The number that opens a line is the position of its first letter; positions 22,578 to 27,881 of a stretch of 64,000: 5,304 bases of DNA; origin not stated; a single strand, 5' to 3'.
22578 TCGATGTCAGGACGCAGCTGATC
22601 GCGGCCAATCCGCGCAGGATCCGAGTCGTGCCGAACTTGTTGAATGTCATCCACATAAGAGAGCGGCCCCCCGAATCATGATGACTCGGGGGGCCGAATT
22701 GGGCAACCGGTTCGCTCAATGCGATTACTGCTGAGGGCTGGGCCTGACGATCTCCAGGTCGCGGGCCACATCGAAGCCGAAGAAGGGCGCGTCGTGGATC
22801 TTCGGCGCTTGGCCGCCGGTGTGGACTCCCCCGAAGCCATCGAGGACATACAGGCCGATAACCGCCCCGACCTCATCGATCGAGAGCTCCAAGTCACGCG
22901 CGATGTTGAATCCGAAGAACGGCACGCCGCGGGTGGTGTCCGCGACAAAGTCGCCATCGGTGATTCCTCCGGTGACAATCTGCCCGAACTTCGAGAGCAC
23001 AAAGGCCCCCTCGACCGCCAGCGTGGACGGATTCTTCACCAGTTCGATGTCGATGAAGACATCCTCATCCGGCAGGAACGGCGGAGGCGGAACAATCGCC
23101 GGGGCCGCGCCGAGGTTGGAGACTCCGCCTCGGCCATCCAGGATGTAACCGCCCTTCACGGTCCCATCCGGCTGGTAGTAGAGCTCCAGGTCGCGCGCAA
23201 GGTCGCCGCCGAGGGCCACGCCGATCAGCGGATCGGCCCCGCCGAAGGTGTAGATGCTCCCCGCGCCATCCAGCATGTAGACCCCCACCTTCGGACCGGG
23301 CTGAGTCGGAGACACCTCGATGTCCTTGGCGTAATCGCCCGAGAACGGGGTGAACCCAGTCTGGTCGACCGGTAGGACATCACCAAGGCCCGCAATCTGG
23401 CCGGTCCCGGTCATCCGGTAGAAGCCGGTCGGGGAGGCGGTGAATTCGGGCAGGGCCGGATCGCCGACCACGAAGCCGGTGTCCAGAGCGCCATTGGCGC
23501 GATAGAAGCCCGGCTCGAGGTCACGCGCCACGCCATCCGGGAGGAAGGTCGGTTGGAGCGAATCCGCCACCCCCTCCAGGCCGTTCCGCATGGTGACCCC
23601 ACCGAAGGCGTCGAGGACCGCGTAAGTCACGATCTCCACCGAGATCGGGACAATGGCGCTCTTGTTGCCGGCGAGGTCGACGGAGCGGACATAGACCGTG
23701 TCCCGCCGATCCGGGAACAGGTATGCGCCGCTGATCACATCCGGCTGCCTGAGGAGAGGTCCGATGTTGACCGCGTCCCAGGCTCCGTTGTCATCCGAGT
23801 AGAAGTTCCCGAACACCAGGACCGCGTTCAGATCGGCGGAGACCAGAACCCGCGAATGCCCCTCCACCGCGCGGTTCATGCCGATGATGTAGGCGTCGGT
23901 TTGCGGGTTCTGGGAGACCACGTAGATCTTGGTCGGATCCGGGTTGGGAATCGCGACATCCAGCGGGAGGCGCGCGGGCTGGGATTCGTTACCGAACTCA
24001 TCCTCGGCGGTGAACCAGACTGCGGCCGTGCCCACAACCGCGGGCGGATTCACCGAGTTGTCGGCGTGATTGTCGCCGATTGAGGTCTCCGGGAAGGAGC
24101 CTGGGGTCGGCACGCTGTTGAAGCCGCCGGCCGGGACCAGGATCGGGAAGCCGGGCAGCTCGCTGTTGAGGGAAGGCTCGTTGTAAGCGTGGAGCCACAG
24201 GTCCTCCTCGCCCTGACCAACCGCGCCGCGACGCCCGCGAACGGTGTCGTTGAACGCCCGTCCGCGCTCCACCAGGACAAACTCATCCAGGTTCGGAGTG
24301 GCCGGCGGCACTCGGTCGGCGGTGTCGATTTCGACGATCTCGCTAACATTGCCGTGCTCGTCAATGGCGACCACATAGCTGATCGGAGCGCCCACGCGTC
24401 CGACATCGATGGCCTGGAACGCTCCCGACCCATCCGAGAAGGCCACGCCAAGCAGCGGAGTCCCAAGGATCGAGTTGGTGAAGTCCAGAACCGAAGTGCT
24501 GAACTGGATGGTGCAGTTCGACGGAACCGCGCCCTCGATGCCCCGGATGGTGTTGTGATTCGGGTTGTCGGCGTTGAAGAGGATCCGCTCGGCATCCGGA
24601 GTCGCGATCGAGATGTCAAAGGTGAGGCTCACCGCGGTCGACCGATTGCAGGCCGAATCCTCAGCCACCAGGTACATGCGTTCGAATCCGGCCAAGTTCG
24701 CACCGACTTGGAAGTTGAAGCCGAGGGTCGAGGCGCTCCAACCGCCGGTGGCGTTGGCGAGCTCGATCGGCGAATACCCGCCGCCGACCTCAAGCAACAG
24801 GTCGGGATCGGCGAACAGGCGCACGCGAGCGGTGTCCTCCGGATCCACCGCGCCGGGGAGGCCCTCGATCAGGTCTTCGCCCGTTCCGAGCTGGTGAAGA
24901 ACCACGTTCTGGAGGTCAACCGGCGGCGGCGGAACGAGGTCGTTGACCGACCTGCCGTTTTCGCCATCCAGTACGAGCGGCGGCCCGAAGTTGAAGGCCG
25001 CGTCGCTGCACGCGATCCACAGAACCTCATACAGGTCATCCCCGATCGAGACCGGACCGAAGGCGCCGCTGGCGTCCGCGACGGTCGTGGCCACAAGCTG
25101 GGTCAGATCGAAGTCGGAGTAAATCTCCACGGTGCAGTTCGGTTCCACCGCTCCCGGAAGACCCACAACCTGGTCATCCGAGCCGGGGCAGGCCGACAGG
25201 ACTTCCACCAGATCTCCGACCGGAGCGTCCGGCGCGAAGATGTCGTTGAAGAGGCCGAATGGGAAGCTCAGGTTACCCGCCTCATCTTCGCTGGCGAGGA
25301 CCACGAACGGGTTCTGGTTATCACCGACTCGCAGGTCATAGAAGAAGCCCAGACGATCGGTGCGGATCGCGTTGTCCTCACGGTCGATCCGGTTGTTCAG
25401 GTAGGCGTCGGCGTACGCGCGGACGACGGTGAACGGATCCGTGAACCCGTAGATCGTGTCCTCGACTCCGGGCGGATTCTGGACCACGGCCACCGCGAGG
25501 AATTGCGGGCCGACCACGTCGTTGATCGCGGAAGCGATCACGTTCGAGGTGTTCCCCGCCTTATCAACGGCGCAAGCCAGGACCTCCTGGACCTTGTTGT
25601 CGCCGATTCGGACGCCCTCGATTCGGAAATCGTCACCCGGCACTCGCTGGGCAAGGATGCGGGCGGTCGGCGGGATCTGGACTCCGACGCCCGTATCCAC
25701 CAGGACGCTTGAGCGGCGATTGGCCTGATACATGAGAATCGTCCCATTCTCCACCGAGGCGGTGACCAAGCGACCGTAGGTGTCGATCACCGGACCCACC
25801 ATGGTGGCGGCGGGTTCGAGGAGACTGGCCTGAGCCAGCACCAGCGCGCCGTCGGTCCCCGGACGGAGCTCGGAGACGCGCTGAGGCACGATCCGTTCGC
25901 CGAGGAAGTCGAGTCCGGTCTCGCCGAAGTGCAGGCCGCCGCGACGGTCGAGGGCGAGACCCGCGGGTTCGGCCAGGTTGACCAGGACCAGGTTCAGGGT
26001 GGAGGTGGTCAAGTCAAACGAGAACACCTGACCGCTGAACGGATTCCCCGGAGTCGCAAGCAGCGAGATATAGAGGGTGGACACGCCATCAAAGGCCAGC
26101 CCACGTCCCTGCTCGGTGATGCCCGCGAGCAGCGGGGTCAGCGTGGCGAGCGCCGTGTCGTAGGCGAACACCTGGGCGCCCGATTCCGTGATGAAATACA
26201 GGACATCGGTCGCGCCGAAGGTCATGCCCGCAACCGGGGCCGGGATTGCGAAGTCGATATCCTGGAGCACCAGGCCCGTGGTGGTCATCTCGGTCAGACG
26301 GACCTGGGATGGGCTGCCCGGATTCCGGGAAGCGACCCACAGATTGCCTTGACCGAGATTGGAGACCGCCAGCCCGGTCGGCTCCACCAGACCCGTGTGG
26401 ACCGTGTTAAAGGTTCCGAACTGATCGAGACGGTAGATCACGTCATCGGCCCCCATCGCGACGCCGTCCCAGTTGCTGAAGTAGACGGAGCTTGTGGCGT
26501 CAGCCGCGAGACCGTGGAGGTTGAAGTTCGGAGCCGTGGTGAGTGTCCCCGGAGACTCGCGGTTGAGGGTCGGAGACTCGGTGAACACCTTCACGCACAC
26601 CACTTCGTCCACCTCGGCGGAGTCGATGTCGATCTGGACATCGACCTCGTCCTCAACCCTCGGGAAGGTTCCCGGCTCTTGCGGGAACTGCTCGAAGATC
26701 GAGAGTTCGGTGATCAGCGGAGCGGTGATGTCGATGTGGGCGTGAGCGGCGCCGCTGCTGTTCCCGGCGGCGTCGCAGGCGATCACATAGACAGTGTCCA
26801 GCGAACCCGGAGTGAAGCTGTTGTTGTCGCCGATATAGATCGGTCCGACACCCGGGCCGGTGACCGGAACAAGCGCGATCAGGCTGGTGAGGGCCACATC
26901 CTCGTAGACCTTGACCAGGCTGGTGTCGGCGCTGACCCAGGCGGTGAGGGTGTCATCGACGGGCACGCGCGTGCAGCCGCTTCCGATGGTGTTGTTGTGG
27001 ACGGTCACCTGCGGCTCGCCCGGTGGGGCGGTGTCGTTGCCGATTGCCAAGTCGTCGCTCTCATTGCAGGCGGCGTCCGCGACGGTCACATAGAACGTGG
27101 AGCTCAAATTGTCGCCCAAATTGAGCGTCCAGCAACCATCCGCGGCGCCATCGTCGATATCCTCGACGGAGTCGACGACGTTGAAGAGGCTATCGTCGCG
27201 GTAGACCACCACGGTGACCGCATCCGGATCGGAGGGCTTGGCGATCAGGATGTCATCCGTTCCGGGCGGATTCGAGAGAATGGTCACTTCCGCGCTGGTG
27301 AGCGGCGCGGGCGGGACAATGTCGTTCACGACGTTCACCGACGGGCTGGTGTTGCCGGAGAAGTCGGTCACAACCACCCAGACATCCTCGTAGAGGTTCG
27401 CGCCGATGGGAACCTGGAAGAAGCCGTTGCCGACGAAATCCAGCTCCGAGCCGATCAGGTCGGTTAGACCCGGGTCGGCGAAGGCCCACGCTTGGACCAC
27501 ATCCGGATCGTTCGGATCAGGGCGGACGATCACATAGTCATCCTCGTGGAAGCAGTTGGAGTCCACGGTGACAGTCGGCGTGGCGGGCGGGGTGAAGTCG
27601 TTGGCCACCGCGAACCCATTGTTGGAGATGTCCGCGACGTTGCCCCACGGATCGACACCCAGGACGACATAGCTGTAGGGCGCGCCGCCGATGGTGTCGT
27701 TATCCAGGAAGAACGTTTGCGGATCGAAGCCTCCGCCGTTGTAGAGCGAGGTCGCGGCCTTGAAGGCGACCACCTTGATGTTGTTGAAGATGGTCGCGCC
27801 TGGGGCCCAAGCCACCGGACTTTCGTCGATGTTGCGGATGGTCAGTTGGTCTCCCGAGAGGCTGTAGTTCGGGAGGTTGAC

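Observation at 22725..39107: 16.4 kb gene for a 5460 aa secreted giant protein with mixed Ig-like, FN3-like, beta-propeller and NIDO-like domains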

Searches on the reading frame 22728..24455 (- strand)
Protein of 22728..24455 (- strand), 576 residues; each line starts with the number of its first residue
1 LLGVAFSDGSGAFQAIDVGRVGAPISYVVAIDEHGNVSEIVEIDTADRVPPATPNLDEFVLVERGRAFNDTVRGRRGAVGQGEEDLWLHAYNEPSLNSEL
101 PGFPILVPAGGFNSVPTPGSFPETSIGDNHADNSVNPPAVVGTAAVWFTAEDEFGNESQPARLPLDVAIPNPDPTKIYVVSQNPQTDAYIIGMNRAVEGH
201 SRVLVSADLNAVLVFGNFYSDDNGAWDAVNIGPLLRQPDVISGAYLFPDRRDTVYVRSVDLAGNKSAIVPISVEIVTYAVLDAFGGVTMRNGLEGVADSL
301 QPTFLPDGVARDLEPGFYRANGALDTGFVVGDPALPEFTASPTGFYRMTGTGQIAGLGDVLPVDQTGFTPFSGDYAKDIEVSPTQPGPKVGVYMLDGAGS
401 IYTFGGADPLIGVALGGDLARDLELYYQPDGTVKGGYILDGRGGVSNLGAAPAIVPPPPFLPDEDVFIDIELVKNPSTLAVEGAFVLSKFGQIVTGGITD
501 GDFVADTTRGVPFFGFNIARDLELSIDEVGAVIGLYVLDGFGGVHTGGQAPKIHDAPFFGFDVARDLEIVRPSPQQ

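Call 8: search_protein_families(library=pfam, proteins=[window:22728-24455:-], max_evalue=5)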
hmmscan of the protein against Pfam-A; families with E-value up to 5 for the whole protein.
window:22728-24455:- (576 aa): 0 families

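Call 91: find_related_loci(query=window:22728-24401:-, collection=metagenome_contigs, flank=10000)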
Query window:22728-24401:- (558 aa) in metagenome_contigs; peptide patterns used: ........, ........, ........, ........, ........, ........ (x = any residue, [..] = any of these).
103 stretches matched a pattern; 1 encode a relative of the query (tblastn E <= 1e-3); 1 distinct loci.
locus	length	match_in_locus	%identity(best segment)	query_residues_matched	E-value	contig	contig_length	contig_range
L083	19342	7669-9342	69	1-557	0e+0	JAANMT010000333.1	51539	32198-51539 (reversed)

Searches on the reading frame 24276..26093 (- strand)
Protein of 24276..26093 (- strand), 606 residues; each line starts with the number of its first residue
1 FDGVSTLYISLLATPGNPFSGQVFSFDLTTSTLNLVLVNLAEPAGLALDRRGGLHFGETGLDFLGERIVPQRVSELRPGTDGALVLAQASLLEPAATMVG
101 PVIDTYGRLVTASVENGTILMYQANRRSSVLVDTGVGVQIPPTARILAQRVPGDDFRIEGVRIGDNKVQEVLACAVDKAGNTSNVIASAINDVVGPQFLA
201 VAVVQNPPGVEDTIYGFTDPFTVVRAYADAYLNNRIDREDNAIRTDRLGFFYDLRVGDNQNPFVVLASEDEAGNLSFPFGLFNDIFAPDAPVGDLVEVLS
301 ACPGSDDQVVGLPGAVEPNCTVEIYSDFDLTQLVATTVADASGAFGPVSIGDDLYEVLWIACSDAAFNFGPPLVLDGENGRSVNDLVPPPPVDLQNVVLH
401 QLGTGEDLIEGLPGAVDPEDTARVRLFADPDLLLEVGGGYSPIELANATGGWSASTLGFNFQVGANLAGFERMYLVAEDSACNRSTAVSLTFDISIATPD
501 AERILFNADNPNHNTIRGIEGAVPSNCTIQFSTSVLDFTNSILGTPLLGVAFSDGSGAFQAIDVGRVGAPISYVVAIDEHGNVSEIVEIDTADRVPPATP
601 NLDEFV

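Call 8: search_protein_families(library=pfam, proteins=[window:24276-26093:-], max_evalue=5)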
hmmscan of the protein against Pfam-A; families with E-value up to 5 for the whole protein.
window:24276-26093:- (606 aa): 1 family
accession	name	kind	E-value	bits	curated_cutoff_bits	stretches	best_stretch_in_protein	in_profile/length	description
PF17936.7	Big_6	-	0.00029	21.5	27.6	0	312-350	17-52/83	Bacterial Ig domain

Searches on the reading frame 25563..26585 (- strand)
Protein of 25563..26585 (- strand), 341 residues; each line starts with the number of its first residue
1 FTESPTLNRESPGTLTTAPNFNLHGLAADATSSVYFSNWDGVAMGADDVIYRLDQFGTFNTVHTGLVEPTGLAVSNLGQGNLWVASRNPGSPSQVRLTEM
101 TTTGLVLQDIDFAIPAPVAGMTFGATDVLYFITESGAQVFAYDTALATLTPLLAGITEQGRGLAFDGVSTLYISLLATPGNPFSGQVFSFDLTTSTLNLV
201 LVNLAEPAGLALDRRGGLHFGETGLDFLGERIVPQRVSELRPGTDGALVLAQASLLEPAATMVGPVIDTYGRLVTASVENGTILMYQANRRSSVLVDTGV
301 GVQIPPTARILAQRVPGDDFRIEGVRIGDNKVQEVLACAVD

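Call 64: search_solved_structures(query=A3, max_evalue=10)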
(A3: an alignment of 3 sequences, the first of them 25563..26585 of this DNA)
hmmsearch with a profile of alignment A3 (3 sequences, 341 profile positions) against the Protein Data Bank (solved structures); distinct sequences matched with E-value up to 10: 13.
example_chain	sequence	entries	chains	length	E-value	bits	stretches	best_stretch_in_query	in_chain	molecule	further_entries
8qiz_A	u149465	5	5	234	0.054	15.6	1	74-185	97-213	Alginate lyase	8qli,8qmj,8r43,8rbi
9g98_A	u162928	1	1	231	0.41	12.7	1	76-185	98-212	Alginate lyase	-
8bjr_A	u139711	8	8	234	0.42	12.7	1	76-185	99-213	Alginate lyase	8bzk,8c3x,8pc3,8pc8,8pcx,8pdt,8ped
9g99_A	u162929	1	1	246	0.47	12.5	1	76-185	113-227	Alginate lyase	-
2uye_A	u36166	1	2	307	0.64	12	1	233-316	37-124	REGULATORY PROTEIN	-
8bjo_A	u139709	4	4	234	0.66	12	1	76-185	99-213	Alginate lyase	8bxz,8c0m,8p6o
2uyf_A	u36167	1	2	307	1.4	11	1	233-316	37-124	REGULATORY PROTEIN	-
2zad_A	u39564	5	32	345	1.4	11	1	220-338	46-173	Muconate cycloisomerase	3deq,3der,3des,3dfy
5ae4_A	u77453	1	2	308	1.4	10.9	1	233-316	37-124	LYSR-TYPE REGULATORY PROTEIN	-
5ae5_A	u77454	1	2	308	1.4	10.9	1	233-316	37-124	LYSR-TYPE REGULATORY PROTEIN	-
1utb_A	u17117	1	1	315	1.5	10.9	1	233-316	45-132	LYSR-TYPE REGULATORY PROTEIN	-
1uth_B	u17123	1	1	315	1.5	10.8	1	233-317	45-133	LYSR-TYPE REGULATORY PROTEIN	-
1utb_B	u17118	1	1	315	1.6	10.8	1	233-316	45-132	LYSR-TYPE REGULATORY PROTEIN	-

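Call 75: predict_structure(protein=window:25563-26585:-)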
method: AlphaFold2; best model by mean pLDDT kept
length: 341 residues; sequences in the alignment: 1
mean_pLDDT: 34.4   pTM: 0.27
mean pLDDT of the five models: 34.4, 34.1, 32.0, 29.4, 28.5
residues with pLDDT >= 90: 0; 70-90: 0; 50-70: 5; < 50: 336
segments of 3 or more residues with pLDDT < 50: 1-187, 192-282, 286-341
pLDDT, mean of each block of 10 residues (from residue 1): 27 27 29 26 33 35 31 29 32 30 26 24 30 32 35 37 38 43 45 45 35 31 30 27 29 30 39 44 45 40 39 45 43 38 28
secondary structure, 60 per line:
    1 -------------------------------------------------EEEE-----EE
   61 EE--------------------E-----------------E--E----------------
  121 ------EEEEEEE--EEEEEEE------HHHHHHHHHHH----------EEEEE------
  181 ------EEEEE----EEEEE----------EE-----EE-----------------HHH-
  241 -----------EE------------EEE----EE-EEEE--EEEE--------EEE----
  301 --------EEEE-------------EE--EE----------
elements in order: E50-53 E59-62 E127-133 E136-142 H149-159 E170-174 E187-191 E196-200 E266-268 E276-279 E282-285 E294-296 E309-312

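Call 77: search_protein_families(library=ncbifam, alignment_id=A5, max_evalue=10)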
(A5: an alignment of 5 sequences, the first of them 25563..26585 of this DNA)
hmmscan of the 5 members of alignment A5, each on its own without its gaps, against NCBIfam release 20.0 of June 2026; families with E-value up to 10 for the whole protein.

A. member 1, window:25563-26585:- (341 aa): 2 families
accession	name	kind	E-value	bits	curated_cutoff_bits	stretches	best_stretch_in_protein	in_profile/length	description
NF033206.1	ScyE_fam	subfamily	5.4e-06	26.2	80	2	26-87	211-271/333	ScyD/ScyE family protein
TIGR03118.1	PEPCTERM_chp_1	hypoth_equivalog_domain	0.0067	15.4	79.95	1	61-124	17-77/336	TIGR03118 family protein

B. families by the number of members that match (of 5 scanned): 4 families
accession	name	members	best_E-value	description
NF033206.1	ScyE_fam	1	5.4e-06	ScyD/ScyE family protein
TIGR03118.1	PEPCTERM_chp_1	1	0.0067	TIGR03118 family protein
TIGR00790.1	fnt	1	0.08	formate/nitrite family transporter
NF040646.1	HPT_Archaea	1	0.09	hypoxanthine/guanine phosphoribosyltransferase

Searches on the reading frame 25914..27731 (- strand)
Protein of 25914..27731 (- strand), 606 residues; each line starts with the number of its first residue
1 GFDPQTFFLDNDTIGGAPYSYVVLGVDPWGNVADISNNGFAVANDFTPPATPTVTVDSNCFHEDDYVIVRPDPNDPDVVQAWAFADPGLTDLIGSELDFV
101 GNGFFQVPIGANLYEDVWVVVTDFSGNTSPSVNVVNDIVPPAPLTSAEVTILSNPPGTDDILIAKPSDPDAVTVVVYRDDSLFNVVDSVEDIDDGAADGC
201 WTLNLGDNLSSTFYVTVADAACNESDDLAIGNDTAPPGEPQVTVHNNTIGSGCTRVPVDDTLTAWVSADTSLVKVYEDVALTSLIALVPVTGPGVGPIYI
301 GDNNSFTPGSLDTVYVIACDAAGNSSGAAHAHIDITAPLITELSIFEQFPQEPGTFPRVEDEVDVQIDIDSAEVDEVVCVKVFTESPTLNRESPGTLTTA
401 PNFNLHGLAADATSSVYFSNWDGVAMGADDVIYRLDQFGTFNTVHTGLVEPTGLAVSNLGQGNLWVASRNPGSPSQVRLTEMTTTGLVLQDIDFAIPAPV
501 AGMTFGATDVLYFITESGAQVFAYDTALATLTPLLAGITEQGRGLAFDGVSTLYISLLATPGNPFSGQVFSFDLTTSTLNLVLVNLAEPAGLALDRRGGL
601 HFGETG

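Call 8: search_protein_families(library=pfam, proteins=[window:25914-27731:-], max_evalue=5)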
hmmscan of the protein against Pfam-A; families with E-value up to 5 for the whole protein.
window:25914-27731:- (606 aa): 1 family
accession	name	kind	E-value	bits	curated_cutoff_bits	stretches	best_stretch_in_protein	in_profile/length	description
PF17936.7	Big_6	-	0.00024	21.7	27.6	1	102-135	45-80/83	Bacterial Ig domain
